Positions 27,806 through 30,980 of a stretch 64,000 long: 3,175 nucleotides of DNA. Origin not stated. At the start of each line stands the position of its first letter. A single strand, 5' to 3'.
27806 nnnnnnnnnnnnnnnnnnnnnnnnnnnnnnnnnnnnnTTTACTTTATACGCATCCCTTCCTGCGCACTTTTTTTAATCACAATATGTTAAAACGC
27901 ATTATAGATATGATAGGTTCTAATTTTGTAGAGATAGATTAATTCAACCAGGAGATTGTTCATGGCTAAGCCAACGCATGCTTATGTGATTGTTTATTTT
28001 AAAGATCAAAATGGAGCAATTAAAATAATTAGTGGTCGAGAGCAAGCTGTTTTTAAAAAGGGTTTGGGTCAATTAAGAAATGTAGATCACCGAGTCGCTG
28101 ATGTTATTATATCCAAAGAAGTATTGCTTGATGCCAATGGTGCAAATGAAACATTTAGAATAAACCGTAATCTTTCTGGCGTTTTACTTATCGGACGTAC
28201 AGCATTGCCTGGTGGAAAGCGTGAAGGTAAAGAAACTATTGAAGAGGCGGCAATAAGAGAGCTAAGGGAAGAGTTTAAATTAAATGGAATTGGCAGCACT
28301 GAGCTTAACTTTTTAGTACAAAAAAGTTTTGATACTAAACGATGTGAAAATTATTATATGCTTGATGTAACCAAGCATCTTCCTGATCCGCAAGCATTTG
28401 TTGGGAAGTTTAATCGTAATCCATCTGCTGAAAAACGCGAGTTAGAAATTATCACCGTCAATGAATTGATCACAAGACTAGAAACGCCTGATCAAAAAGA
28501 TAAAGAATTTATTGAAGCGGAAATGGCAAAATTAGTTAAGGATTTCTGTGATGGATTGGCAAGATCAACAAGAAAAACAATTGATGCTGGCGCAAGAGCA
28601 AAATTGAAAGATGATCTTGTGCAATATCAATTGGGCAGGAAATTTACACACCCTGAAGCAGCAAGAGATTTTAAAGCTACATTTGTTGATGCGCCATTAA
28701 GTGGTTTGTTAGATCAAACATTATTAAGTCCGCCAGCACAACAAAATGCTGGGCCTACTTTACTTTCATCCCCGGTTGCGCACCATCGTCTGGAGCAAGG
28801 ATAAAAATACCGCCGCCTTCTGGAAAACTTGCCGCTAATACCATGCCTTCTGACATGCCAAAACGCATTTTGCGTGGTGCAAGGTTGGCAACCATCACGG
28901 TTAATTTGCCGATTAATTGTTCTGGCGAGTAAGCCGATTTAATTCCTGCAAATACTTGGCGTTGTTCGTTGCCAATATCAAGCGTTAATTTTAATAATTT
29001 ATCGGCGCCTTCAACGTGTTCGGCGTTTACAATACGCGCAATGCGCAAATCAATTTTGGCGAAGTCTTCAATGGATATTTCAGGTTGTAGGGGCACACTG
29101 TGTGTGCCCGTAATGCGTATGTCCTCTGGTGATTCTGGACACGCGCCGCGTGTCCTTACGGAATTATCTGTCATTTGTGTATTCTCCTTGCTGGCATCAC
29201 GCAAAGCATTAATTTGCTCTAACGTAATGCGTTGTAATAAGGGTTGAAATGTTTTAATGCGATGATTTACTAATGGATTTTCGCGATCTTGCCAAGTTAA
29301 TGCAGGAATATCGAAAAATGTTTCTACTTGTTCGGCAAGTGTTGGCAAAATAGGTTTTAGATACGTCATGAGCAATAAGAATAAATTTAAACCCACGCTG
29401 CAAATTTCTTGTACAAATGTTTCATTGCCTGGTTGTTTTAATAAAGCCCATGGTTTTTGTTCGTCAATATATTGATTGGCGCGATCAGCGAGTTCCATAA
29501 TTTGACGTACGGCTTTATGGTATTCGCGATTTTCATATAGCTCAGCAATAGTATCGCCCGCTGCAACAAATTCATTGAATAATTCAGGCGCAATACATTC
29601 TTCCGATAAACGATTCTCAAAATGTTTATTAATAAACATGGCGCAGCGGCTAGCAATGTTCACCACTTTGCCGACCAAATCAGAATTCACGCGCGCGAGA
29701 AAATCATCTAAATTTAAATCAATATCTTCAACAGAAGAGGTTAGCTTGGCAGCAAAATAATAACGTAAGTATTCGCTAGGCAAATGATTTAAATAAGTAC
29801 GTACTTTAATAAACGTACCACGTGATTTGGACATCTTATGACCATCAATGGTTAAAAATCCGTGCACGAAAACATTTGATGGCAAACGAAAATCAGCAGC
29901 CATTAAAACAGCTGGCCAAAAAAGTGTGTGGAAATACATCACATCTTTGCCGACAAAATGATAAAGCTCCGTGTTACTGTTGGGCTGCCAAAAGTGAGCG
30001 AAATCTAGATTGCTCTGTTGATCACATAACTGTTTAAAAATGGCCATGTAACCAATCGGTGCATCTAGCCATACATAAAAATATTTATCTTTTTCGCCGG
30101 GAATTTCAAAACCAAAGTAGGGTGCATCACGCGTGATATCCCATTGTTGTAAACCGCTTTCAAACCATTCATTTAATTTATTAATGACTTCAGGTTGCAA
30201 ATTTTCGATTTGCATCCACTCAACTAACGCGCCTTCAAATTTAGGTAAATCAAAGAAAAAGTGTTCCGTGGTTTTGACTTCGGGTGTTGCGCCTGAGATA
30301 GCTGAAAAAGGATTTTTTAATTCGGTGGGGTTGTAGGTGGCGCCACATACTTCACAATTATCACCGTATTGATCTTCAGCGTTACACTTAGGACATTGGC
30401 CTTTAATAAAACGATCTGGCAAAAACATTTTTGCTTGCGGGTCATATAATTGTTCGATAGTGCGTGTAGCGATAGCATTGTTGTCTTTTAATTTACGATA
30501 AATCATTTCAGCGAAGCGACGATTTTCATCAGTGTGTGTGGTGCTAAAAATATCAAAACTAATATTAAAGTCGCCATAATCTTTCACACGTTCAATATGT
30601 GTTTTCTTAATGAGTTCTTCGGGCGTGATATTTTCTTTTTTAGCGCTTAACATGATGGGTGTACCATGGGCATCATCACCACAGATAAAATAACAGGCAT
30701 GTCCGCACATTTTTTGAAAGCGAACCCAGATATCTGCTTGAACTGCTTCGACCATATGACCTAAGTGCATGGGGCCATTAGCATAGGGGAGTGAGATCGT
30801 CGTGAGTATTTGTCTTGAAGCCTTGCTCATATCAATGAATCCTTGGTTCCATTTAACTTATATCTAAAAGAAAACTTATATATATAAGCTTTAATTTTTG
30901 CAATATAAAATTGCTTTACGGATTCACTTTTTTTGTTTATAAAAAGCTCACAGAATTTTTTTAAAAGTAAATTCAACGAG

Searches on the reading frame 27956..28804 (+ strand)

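Call 6: search_protein_families(library=pfam, proteins=[window:27956-28804:+], max_evalue=0.01)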
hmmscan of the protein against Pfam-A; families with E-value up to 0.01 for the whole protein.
window:27956-28804:+ (282 aa): 1 family
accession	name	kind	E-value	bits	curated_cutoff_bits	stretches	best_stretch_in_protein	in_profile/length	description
PF00293.34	NUDIX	-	6.1e-09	36.4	21.1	1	76-184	17-129/134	NUDIX domain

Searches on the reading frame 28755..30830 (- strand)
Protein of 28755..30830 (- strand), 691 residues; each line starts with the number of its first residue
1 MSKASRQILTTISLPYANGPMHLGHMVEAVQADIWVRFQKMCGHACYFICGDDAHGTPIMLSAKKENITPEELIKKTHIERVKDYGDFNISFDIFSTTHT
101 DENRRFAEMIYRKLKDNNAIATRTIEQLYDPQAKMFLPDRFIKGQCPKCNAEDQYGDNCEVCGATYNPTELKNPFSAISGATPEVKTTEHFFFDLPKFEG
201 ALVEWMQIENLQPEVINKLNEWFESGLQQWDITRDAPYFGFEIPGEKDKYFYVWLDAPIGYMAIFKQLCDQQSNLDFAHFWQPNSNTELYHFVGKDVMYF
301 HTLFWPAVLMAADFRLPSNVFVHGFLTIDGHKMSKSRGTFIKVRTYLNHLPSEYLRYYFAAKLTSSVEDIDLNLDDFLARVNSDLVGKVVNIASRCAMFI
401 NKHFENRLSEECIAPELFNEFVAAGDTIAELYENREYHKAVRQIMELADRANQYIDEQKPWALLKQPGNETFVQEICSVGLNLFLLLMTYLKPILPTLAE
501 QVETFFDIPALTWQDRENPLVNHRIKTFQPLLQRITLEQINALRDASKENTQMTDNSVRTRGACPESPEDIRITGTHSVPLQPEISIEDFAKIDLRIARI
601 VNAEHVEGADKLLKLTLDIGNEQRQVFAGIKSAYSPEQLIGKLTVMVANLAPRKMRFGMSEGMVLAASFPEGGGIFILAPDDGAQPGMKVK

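Call 10: find_encoding_contigs(protein=window:28755-30830:-, flank=10000, max_places=4)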
Protein window:28755-30830:- (691 aa): no gene with exactly this product is on record in the collection.
